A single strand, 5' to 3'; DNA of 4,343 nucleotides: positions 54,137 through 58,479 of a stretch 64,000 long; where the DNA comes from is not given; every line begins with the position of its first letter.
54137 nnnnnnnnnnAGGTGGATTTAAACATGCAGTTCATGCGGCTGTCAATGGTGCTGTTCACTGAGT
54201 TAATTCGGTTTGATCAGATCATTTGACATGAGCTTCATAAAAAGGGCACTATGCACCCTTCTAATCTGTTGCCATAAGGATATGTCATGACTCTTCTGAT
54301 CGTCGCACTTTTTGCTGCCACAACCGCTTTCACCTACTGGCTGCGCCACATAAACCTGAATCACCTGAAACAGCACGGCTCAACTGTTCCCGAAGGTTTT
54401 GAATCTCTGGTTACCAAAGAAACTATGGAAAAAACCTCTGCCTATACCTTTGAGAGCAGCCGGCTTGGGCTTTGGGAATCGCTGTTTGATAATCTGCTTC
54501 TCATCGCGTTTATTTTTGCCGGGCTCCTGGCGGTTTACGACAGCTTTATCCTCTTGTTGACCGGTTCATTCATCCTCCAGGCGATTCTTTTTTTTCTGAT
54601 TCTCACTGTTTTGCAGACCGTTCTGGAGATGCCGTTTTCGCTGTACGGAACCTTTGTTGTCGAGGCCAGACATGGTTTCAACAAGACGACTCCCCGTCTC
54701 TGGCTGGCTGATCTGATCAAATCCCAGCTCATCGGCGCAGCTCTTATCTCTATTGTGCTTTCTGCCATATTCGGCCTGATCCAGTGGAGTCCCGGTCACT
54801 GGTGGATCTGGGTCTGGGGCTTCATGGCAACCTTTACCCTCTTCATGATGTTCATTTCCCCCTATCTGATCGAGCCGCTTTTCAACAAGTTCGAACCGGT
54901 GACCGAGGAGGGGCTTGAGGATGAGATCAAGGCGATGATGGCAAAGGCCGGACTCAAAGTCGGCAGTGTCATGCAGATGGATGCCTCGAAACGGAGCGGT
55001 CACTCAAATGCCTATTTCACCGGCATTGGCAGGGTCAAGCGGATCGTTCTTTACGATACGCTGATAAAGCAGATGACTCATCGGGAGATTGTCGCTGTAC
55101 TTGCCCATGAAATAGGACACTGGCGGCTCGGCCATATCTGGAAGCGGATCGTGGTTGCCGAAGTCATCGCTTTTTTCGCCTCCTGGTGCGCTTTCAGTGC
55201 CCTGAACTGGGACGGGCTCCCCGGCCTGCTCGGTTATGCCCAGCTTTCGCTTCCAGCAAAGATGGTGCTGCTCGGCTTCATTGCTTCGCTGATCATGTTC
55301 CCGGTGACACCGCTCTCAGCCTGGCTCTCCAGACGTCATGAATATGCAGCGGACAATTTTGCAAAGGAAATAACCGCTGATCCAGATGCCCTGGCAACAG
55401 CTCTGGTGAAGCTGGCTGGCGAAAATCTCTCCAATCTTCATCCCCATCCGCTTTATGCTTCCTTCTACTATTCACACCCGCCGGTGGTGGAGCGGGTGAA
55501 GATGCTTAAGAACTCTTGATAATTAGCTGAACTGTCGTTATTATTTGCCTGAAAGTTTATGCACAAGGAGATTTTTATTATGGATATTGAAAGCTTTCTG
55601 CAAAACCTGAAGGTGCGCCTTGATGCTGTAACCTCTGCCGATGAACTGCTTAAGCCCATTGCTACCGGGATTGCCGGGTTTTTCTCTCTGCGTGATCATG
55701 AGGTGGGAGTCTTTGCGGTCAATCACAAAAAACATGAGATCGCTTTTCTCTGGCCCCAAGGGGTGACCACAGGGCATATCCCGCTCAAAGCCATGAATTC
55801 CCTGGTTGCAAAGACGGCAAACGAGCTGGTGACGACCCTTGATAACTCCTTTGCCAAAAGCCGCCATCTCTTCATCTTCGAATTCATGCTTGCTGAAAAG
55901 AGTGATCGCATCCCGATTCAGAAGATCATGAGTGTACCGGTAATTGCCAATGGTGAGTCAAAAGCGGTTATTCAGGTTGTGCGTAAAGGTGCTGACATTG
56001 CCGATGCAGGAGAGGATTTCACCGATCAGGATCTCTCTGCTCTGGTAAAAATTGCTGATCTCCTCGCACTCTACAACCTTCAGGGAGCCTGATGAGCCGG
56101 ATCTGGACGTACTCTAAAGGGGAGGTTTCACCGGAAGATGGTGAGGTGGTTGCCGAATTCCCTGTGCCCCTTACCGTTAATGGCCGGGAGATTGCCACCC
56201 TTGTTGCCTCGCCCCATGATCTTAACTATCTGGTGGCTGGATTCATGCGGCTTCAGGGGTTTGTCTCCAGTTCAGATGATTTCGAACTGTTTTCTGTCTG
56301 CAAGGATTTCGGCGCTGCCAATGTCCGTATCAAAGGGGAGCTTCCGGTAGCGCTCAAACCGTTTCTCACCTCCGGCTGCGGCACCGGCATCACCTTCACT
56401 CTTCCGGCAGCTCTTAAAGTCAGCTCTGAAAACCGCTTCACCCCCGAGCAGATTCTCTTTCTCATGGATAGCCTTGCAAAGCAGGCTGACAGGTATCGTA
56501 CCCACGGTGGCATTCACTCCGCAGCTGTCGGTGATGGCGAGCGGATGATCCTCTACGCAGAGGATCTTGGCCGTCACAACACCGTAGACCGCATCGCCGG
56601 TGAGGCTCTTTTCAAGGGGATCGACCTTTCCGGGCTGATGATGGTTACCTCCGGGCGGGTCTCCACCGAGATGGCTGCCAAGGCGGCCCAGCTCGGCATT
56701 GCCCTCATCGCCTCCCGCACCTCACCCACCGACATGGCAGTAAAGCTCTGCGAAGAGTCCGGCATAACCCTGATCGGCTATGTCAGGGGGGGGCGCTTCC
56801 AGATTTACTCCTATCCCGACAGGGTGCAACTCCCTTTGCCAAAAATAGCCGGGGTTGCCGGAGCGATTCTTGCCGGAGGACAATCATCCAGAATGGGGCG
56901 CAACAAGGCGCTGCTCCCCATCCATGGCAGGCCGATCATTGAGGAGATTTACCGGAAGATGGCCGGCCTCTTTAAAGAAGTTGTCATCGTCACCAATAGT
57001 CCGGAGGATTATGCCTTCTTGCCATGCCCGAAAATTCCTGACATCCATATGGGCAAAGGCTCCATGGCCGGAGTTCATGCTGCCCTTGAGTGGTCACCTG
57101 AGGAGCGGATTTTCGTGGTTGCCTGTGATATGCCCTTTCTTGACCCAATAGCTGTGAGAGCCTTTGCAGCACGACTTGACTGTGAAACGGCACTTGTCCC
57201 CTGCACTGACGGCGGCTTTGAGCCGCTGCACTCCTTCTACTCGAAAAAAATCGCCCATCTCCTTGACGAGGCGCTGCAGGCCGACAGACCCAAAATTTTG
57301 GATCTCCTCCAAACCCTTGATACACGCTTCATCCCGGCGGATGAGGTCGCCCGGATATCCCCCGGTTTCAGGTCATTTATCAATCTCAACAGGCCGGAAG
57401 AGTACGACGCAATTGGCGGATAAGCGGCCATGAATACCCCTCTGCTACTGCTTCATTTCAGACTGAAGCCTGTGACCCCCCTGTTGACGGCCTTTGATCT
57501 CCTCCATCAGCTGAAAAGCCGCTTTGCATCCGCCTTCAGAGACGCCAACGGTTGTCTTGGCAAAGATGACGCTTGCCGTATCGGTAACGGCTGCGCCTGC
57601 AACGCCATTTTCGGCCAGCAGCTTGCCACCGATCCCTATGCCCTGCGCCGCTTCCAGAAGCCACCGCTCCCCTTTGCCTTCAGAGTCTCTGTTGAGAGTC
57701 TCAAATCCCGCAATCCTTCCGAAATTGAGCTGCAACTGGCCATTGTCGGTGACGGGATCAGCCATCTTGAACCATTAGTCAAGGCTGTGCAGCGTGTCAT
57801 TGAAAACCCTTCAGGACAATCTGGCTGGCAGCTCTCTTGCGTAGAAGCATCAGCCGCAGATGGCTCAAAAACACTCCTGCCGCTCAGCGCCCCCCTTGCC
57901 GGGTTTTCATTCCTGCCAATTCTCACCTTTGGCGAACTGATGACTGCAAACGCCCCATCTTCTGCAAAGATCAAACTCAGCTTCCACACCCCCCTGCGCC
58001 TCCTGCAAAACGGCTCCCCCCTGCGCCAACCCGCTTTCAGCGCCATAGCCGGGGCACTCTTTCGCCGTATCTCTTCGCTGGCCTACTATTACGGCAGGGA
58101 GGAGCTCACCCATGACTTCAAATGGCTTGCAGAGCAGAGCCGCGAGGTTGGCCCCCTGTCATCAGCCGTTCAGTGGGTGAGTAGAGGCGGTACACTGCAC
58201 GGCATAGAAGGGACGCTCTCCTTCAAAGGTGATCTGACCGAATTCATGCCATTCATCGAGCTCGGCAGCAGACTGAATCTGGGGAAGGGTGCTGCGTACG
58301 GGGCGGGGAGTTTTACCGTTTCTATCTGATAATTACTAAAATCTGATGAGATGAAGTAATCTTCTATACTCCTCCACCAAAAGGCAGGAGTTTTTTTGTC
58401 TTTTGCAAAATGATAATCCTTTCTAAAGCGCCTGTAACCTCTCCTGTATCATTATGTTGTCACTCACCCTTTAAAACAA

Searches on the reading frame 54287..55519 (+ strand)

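Call 71: search_protein_families(library=pfam, proteins=[window:54287-55519:+], max_evalue=1e-8)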
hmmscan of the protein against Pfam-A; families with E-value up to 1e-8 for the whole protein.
window:54287-55519:+ (410 aa): 2 families
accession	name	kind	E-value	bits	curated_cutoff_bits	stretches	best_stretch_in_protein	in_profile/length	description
PF16491.10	Peptidase_M48_N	-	1.6e-56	191.4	27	1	24-201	2-179/179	CAAX prenyl protease N-terminal, five membrane helices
PF01435.24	Peptidase_M48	-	1.3e-37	129.9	20.3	1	206-409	3-184/186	Peptidase family M48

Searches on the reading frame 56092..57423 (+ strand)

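Call 71: search_protein_families(library=pfam, proteins=[window:56092-57423:+], max_evalue=1e-8)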
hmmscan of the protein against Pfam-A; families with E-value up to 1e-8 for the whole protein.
window:56092-57423:+ (443 aa): 2 families
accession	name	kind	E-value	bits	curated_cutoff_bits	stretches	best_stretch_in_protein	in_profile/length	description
PF02634.21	FdhD-NarQ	-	1.2e-69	235.1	27.2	1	20-245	1-236/237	FdhD/NarQ family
PF12804.13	NTP_transf_3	-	3.7e-38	131.6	27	1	257-399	1-149/160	MobA-like NTP transferase domain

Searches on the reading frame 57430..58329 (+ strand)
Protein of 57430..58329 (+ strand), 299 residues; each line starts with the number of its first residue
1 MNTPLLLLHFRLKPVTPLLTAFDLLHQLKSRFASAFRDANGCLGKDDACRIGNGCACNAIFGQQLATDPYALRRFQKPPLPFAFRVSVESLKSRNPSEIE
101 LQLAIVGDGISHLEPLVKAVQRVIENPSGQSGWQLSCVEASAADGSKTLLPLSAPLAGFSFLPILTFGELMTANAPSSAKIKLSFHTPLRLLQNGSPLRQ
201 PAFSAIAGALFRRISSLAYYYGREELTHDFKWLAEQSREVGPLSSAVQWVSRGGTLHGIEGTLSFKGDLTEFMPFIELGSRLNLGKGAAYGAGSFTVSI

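Call 71: search_protein_families(library=pfam, proteins=[window:57430-58329:+], max_evalue=1e-8)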
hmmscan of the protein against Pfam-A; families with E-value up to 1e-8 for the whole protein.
window:57430-58329:+ (299 aa): 1 family
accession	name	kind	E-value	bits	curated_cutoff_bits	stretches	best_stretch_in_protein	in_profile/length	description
PF10040.14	CRISPR_Cas6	-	7.5e-13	49.5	25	1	183-294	1-88/89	CRISPR-associated endoribonuclease Cas6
